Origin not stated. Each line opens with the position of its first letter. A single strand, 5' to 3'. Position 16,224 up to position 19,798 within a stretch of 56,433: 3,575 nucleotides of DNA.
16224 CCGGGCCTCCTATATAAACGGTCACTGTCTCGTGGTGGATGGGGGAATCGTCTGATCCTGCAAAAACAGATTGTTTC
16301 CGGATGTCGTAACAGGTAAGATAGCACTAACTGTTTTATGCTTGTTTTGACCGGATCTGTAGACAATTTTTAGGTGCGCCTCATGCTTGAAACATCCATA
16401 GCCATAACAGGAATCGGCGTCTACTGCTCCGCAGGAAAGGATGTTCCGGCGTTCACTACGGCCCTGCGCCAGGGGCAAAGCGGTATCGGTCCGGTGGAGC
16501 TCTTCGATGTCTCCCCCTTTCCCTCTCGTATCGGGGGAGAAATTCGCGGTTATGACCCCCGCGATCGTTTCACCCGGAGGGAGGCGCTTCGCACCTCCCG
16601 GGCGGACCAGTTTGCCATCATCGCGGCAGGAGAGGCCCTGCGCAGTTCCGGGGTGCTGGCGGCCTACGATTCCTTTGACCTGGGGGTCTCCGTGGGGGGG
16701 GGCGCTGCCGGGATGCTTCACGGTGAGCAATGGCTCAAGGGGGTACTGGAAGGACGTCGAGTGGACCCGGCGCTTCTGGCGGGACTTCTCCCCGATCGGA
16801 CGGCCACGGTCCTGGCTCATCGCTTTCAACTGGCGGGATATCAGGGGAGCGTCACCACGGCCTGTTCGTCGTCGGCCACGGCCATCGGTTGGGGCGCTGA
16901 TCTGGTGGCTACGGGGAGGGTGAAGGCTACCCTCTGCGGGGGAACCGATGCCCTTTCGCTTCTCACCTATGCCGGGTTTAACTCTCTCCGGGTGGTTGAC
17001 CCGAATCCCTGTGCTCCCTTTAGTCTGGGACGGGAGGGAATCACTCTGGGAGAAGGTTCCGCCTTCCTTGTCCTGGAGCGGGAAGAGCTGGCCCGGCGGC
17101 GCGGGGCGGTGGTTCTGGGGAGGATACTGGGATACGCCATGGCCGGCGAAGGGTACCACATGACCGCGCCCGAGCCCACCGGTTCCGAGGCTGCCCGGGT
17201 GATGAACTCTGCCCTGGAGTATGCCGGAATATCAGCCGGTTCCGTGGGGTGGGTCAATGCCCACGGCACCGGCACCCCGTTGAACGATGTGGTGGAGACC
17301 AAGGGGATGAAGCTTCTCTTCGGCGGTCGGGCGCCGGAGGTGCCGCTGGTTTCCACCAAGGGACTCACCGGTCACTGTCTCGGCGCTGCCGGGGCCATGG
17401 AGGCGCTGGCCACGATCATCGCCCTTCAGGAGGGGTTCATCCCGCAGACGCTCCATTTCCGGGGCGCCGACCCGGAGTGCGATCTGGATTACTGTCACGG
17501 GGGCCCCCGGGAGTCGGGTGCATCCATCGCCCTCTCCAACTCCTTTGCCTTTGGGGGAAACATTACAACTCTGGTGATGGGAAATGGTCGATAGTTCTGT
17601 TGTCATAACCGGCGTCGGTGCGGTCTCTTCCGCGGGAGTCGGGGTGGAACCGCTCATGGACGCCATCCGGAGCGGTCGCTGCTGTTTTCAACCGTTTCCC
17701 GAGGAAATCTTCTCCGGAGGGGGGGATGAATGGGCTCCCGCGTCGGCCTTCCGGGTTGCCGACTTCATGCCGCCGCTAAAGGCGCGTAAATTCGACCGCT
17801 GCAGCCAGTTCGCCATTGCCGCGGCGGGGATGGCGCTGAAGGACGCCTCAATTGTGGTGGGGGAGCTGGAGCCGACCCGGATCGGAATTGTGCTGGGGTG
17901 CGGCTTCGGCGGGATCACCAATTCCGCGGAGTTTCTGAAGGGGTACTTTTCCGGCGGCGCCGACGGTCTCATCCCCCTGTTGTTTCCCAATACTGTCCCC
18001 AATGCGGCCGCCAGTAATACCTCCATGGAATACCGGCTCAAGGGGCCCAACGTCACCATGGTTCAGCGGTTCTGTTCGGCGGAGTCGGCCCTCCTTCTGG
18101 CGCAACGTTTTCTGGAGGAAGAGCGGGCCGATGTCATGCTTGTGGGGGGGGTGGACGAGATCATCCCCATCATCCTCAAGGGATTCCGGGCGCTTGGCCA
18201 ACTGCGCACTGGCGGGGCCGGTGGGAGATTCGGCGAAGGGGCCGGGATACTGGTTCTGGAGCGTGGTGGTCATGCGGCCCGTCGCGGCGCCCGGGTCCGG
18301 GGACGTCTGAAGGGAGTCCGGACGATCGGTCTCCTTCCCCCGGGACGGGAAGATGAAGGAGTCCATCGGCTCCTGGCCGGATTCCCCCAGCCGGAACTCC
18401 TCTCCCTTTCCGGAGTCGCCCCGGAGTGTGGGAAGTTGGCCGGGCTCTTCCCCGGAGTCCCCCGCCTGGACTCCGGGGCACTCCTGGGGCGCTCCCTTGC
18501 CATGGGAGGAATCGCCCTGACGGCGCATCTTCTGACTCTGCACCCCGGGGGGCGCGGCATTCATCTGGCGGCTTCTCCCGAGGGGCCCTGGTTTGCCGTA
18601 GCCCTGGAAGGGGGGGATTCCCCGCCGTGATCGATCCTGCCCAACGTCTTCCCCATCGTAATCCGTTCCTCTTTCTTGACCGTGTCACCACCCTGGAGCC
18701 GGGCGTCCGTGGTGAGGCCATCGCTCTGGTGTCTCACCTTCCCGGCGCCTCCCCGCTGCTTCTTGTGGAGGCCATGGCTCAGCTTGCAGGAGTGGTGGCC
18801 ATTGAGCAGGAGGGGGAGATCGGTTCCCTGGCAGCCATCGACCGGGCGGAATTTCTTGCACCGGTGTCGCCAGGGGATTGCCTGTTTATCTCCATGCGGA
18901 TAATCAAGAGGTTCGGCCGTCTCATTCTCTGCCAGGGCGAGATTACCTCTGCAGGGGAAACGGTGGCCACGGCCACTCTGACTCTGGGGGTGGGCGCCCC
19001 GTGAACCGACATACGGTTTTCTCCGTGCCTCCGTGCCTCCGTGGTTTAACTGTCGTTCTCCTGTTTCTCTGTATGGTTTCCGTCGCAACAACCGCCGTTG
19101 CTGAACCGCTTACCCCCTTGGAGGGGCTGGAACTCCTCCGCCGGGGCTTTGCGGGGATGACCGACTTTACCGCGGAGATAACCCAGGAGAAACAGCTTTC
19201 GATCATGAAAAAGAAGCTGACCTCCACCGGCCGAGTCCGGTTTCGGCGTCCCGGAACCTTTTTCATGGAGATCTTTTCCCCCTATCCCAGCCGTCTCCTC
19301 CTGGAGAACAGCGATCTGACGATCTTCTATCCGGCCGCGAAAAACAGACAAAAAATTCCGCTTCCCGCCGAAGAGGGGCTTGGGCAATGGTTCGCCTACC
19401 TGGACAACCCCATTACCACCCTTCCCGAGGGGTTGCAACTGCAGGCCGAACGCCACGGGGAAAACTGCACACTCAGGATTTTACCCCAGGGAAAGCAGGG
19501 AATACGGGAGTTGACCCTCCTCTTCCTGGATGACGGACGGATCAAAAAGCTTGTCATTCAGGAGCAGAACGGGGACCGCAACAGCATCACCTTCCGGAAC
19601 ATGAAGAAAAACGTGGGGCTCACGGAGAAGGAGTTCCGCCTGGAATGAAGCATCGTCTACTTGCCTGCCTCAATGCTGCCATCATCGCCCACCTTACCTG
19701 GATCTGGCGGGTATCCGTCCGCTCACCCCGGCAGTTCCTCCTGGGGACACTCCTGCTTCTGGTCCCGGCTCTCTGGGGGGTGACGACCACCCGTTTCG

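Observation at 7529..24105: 17-gene translationally coupled lipid cluster: type II KS/KR/DH/TE/ACP core, aryl-polyene-like LolA/MMPL export module and four radical SAM enzymes, product unknown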

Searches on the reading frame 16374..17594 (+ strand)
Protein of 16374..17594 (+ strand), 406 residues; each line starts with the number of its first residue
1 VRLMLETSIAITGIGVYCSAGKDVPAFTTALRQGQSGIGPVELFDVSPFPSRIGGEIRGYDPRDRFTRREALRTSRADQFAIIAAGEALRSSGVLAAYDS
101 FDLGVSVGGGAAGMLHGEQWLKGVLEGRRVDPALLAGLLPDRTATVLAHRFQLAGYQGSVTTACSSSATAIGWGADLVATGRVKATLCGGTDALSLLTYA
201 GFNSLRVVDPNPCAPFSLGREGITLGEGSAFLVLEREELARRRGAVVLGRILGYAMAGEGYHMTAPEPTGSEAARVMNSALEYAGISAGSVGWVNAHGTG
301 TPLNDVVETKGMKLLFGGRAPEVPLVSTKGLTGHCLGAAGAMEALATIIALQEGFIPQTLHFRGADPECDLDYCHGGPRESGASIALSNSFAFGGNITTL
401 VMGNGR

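Call 5: search_protein_families(library=pfam, proteins=[window:16374-17594:+])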
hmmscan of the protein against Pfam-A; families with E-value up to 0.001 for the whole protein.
window:16374-17594:+ (406 aa): 2 families
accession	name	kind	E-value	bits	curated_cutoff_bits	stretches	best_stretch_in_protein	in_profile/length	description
PF02801.28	Ketoacyl-synt_C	-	1.6e-34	118.9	20.8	1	249-362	2-118/119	Beta-ketoacyl synthase, C-terminal domain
PF00109.32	ketoacyl-synt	-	1.1e-33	117.3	20.8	1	8-239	3-251/252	Beta-ketoacyl synthase, N-terminal domain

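Call 7: search_protein_families(library=ncbifam, proteins=[window:16374-17594:+], max_evalue=0.00001)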
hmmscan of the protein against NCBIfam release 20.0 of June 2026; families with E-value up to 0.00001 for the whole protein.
window:16374-17594:+ (406 aa): 20 families
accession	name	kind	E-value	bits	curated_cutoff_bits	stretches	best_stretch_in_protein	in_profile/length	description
TIGR03150.1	fabF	equivalog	4.5e-103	345.1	493.75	1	9-402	3-406/407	beta-ketoacyl-ACP synthase II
NF005589.0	PRK07314.1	subfamily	1.6e-99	333.5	387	1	7-403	4-410/413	beta-ketoacyl-ACP synthase II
NF006618.0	PRK09185.1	subfamily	2.8e-79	267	407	1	7-404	3-392/394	beta-ketoacyl-ACP synthase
NF004970.0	PRK06333.1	subfamily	2e-78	264.2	525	1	7-401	4-418/424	beta-ketoacyl-ACP synthase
NF006274.0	PRK08439.1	equivalog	3.3e-76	256.7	621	1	9-401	4-402/406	beta-ketoacyl-ACP synthase II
NF005916.1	PRK07910.1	equivalog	1e-67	228.9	560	1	8-404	13-417/418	KasA/KasB family beta-ketoacyl-ACP synthase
NF006434.0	PRK08722.1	equivalog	1.6e-65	221.6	759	1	8-402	5-411/414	beta-ketoacyl-ACP synthase II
NF005076.0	PRK06501.1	equivalog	1.1e-63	215.7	629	1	143-404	154-422/425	beta-ketoacyl-ACP synthase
NF058662.1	cispenta_AmcF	equivalog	3.1e-63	214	325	1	145-402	110-367/369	cispentacin biosynthesis acyltransferase subunit AmcF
NF006587.0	PRK09116.1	equivalog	2.8e-60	204.2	470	1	9-402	4-404/408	beta-ketoacyl-ACP synthase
NF004618.0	PRK05952.1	equivalog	5.6e-57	193.4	455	1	9-404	4-382/384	beta-ketoacyl-ACP synthase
NF005935.0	PRK07967.1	equivalog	1.6e-54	185.3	630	1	9-402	4-401/406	beta-ketoacyl-ACP synthase I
NF005490.0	PRK07103.1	equivalog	5.1e-54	183.9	445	1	7-402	4-410/414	polyketide beta-ketoacyl:acyl carrier protein synthase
NF045894.1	PKS_plus_SDR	equivalog_domain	7.8e-33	113.2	1740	1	131-372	140-386/1515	type I polyketide synthase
NF040607.1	mycolic_Pks13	equivalog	1e-28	99.4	2100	1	149-402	256-523/1680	polyketide synthase Pks13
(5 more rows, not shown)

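Call 19: search_solved_structures(query=window:16374-17594:+, max_evalue=1e-20)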
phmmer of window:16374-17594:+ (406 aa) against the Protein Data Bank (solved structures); distinct sequences matched with E-value up to 1e-20: 98 (the best 60 are shown).
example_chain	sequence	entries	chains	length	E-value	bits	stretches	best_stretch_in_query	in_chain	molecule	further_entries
1e5m_A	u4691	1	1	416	1e-81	278.1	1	7-401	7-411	BETA KETOACYL ACYL CARRIER PROTEIN SYNTHASE II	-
5sxo_A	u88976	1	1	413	2.7e-77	263.5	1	8-402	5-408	3-oxoacyl-[acyl-carrier-protein] synthase 2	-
3o04_A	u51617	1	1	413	3.8e-77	263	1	8-402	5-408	beta-keto-acyl carrier protein synthase II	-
4ls5_A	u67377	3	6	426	1.5e-75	257.7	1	5-402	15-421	3-oxoacyl-[acyl-carrier-protein] synthase 2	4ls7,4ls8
4ls6_A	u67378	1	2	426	2e-75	257.3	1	5-402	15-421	3-oxoacyl-[acyl-carrier-protein] synthase 2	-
2gqd_A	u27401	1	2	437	1.9e-73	250.9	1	8-401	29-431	3-oxoacyl-[acyl-carrier-protein] synthase 2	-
1j3n_A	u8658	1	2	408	2.8e-73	250.3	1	9-400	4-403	3-oxoacyl-(acyl-carrier protein) synthase II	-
4qav_A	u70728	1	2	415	9.7e-72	245.2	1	7-402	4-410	3-oxoacyl-[acyl-carrier-protein] synthase 2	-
4b7v_A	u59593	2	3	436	1.7e-71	244.4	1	6-402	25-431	3-OXOACYL-[ACYL-CARRIER-PROTEIN] SYNTHASE 2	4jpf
8qm1_A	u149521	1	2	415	2.4e-71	243.9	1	7-402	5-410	3-oxoacyl-[acyl-carrier-protein] synthase 2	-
9s5h_B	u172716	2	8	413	2e-70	240.9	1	8-402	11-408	3-oxoacyl-(Acyl-carrier-protein) synthase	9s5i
8cn8_A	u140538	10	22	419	3.9e-70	239.9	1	4-402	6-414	3-oxoacyl-[acyl-carrier-protein] synthase 2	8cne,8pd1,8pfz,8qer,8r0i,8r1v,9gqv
8pj0_A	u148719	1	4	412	7.7e-70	239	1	9-402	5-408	3-oxoacyl-[acyl-carrier-protein] synthase 2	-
8cou_A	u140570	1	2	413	1.1e-69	238.5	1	8-402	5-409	3-oxoacyl-[acyl-carrier-protein] synthase 2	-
4jb6_A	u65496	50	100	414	1.1e-69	238.5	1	8-402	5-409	3-oxoacyl-[acyl-carrier-protein] synthase 2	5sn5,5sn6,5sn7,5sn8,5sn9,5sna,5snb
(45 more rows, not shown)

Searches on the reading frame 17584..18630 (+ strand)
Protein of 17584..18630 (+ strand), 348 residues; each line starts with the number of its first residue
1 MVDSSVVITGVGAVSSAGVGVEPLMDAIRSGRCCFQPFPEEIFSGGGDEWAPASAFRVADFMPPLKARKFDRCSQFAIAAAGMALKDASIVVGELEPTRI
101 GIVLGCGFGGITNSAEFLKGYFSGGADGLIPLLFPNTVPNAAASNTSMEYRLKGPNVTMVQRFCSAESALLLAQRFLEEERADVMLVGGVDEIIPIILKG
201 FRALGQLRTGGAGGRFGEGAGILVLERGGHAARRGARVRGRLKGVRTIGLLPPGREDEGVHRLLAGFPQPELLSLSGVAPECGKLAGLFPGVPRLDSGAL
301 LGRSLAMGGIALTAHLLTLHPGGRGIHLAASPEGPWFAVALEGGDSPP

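Call 5: search_protein_families(library=pfam, proteins=[window:17584-18630:+])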
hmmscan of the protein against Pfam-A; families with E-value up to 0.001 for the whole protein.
window:17584-18630:+ (348 aa): 1 family
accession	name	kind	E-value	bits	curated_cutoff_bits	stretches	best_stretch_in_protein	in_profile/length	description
PF00109.32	ketoacyl-synt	-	1.2e-24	87.7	20.8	1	4-228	2-249/252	Beta-ketoacyl synthase, N-terminal domain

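Call 7: search_protein_families(library=ncbifam, proteins=[window:17584-18630:+], max_evalue=0.00001)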
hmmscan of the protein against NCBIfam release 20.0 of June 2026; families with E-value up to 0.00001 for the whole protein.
window:17584-18630:+ (348 aa): 13 families
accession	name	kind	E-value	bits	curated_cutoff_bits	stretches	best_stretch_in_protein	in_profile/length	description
TIGR03150.1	fabF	equivalog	2.6e-38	131.8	493.75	1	6-245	3-258/407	beta-ketoacyl-ACP synthase II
NF005589.0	PRK07314.1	subfamily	2.7e-37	128.5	387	1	4-245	4-261/413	beta-ketoacyl-ACP synthase II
NF004970.0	PRK06333.1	subfamily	2e-30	106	525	1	4-245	4-271/424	beta-ketoacyl-ACP synthase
NF006274.0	PRK08439.1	equivalog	2e-23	82.9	621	1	6-244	4-258/406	beta-ketoacyl-ACP synthase II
NF006434.0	PRK08722.1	equivalog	1.6e-20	73.4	759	1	3-245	3-261/414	beta-ketoacyl-ACP synthase II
NF006587.0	PRK09116.1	equivalog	7.4e-17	61.2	470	1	5-196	3-197/408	beta-ketoacyl-ACP synthase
NF005490.0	PRK07103.1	equivalog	3.7e-15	55.9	445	1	4-245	4-268/414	polyketide beta-ketoacyl:acyl carrier protein synthase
NF006618.0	PRK09185.1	subfamily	1.8e-13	50.3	407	1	5-228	4-234/394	beta-ketoacyl-ACP synthase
NF058662.1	cispenta_AmcF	equivalog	1.2e-12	47.5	325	1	153-245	119-219/369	cispentacin biosynthesis acyltransferase subunit AmcF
NF005935.0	PRK07967.1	equivalog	1.3e-10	40.7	630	1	6-209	4-208/406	beta-ketoacyl-ACP synthase I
NF005916.1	PRK07910.1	equivalog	6.3e-09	35.3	560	1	94-245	102-269/418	KasA/KasB family beta-ketoacyl-ACP synthase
NF005084.0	PRK06519.1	equivalog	8.8e-09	34.9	320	0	160-246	185-270/397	beta-ketoacyl-ACP synthase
NF004798.0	PRK06147.1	equivalog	1e-06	28.2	342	0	164-243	135-215/349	3-oxoacyl-(acyl carrier protein) synthase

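Call 20: search_solved_structures(query=window:17584-18630:+, max_evalue=0.00001)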
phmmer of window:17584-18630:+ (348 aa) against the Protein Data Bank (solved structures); distinct sequences matched with E-value up to 0.00001: 61 (the best 60 are shown).
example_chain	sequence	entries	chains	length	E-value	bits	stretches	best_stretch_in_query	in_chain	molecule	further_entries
1j3n_A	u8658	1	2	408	2.1e-24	89.4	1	6-245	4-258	3-oxoacyl-(acyl-carrier protein) synthase II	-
4ls6_A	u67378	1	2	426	3.2e-23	85.5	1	3-264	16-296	3-oxoacyl-[acyl-carrier-protein] synthase 2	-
4ls5_A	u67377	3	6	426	2.2e-22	82.8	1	3-264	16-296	3-oxoacyl-[acyl-carrier-protein] synthase 2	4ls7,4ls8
4r8e_A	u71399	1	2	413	2.2e-22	82.8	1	5-244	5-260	3-oxoacyl-[acyl-carrier-protein] synthase 2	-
6okg_A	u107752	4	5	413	9.5e-22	80.7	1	5-244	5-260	3-oxoacyl-[acyl-carrier-protein] synthase 2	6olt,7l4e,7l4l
2gfy_A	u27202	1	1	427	1.2e-21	80.3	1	5-244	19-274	3-oxoacyl-[acyl-carrier-protein] synthase 2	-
2gfw_A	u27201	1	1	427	1.3e-21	80.3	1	5-244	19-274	3-oxoacyl-[acyl-carrier-protein] synthase 2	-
1b3n_A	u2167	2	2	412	1.4e-21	80.1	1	6-244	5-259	PROTEIN (KETOACYL ACYL CARRIER PROTEIN SYNTHASE 2) | BETA-KETOACYL ACP SYNTHASE II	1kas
3o04_A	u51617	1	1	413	1.5e-21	80.1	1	5-249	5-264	beta-keto-acyl carrier protein synthase II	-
5sxo_A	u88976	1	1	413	1.5e-21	80.1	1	5-249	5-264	3-oxoacyl-[acyl-carrier-protein] synthase 2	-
8qm1_A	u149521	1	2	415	1.5e-21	80.1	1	5-246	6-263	3-oxoacyl-[acyl-carrier-protein] synthase 2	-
2gfv_A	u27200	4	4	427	1.6e-21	80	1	5-244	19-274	3-oxoacyl-[acyl-carrier-protein] synthase 2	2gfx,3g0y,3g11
3hnz_A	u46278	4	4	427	1.7e-21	79.9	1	5-244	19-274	3-oxoacyl-[acyl-carrier-protein] synthase 2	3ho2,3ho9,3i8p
8cn8_A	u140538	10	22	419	1.7e-21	79.8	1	5-246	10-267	3-oxoacyl-[acyl-carrier-protein] synthase 2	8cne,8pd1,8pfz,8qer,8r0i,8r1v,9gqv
9lpl_A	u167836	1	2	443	1.8e-21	79.8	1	5-244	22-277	3-oxoacyl-[acyl-carrier-protein] synthase 2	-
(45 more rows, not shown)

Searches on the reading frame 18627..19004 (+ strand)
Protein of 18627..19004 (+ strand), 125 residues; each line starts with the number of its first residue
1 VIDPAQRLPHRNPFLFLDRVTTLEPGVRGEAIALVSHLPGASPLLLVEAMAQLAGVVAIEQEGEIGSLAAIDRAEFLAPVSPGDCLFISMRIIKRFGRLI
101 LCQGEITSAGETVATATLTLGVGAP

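Call 5: search_protein_families(library=pfam, proteins=[window:18627-19004:+])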
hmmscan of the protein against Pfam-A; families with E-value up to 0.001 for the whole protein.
window:18627-19004:+ (125 aa): 2 families
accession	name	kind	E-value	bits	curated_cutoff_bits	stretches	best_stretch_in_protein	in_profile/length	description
PF07977.19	FabA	-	1.2e-09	38.3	23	1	44-116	53-137/138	FabA-like domain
PF03061.28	4HBT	-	7.8e-05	23.3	20.6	1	50-113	12-77/79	Thioesterase superfamily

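Call 7: search_protein_families(library=ncbifam, proteins=[window:18627-19004:+], max_evalue=0.00001)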
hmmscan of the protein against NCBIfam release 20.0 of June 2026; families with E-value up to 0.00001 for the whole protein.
window:18627-19004:+ (125 aa): 4 families
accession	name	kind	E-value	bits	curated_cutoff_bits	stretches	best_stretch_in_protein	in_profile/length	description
NF000582.1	PRK00006.1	equivalog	4.7e-19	68.7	113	1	6-120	7-135/137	3-hydroxyacyl-ACP dehydratase FabZ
TIGR01750.1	fabZ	equivalog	1.8e-17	63.5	155.15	1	6-119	8-138/141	3-hydroxyacyl-ACP dehydratase FabZ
NF009667.0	PRK13188.1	equivalog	3.3e-13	49.1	465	1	7-120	329-457/464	bifunctional UDP-3-O-[3-hydroxymyristoyl] N-acetylglucosamine deacetylase/3-hydroxyacyl-ACP dehydratase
NF058663.1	cispen_cyc_AmcE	equivalog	5.6e-06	26.5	140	0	7-117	12-137/153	cispentacin biosynthesis cyclizing decarboxylase AmcE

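Call 27: search_solved_structures(query=window:18627-19004:+, max_evalue=0.01)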
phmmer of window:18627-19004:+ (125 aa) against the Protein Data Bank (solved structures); distinct sequences matched with E-value up to 0.01: 22.
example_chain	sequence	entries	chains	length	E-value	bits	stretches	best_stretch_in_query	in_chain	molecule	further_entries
5bux_A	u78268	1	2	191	3e-12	50.1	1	7-120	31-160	3-hydroxyacyl-[acyl-carrier-protein] dehydratase FabZ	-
5buw_A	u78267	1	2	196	3.3e-12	50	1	7-120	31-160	3-hydroxyacyl-[acyl-carrier-protein] dehydratase FabZ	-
3d6x_A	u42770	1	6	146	4.1e-11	46.4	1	6-118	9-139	(3R)-hydroxymyristoyl-[acyl-carrier-protein] dehydratase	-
6n3p_A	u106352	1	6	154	2.3e-10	44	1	6-118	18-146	3-hydroxyacyl-[acyl-carrier-protein] dehydratase FabZ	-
4i83_A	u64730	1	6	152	2.9e-09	40.5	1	6-93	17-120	3-hydroxyacyl-[acyl-carrier-protein] dehydratase FabZ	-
8ayd_AA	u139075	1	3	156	3.5e-08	37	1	7-122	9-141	3-hydroxyacyl-[acyl-carrier-protein] dehydratase FabZ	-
6ihc_A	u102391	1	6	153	1.6e-07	34.8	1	6-119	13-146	3-hydroxyacyl-[acyl-carrier-protein] dehydratase FabZ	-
1zhg_A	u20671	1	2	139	2.5e-07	34.2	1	6-94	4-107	beta hydroxyacyl-acyl carrier protein dehydratase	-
2glv_A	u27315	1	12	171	2.6e-07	34.2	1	6-119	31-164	(3R)-hydroxymyristoyl-acyl carrier protein dehydratase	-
1z6b_A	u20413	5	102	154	2.7e-07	34.1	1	6-94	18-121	fatty acid synthesis protein | Beta-hydroxyacyl-ACP dehydratase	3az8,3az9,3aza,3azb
8ayc_A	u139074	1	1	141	3.1e-07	34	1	6-122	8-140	Beta-hydroxyacyl-(Acyl-carrier-protein) dehydratase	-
3b7j_A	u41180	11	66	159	3.6e-07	33.7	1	6-119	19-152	(3R)-hydroxymyristoyl-acyl carrier protein dehydratase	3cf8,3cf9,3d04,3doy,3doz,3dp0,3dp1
2okh_A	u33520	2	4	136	4.1e-07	33.5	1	8-94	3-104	Beta-hydroxyacyl-ACP dehydratase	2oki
2gll_A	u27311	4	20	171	4.9e-07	33.3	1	6-119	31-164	(3R)-hydroxymyristoyl-acyl carrier protein dehydratase | 3-hydroxyacyl-[acyl-carrier-protein] dehydratase FabZ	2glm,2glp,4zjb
4zw0_A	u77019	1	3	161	1.3e-06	31.9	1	6-93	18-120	3-hydroxyacyl-[acyl-carrier-protein] dehydratase FabZ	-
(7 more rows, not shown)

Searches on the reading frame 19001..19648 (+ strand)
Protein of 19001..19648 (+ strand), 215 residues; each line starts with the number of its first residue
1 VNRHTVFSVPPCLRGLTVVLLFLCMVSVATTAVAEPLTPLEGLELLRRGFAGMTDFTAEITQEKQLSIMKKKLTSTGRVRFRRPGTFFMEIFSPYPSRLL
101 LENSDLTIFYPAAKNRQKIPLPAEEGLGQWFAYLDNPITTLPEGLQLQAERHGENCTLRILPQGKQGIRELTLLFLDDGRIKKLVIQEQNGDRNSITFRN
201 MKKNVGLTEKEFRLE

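Call 5: search_protein_families(library=pfam, proteins=[window:19001-19648:+])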
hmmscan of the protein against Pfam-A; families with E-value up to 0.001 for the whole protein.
window:19001-19648:+ (215 aa): 1 family
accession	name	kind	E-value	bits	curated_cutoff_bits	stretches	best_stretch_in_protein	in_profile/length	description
PF03548.22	LolA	-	5.7e-14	52.6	23.6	1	54-214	4-164/165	Outer membrane lipoprotein carrier protein LolA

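Call 7: search_protein_families(library=ncbifam, proteins=[window:19001-19648:+], max_evalue=0.00001)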
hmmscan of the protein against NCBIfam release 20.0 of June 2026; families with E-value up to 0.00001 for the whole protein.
window:19001-19648:+ (215 aa): 2 families
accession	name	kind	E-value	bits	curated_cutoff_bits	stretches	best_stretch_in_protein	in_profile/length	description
NF053544.1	LolA2_flexi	equivalog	6.9e-15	55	125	1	20-109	6-98/208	flexirubin biosynthesis/transport protein LolA2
TIGR00547.2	lolA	equivalog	7.3e-15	55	112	1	21-213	5-190/202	outer membrane lipoprotein periplasmic chaperone LolA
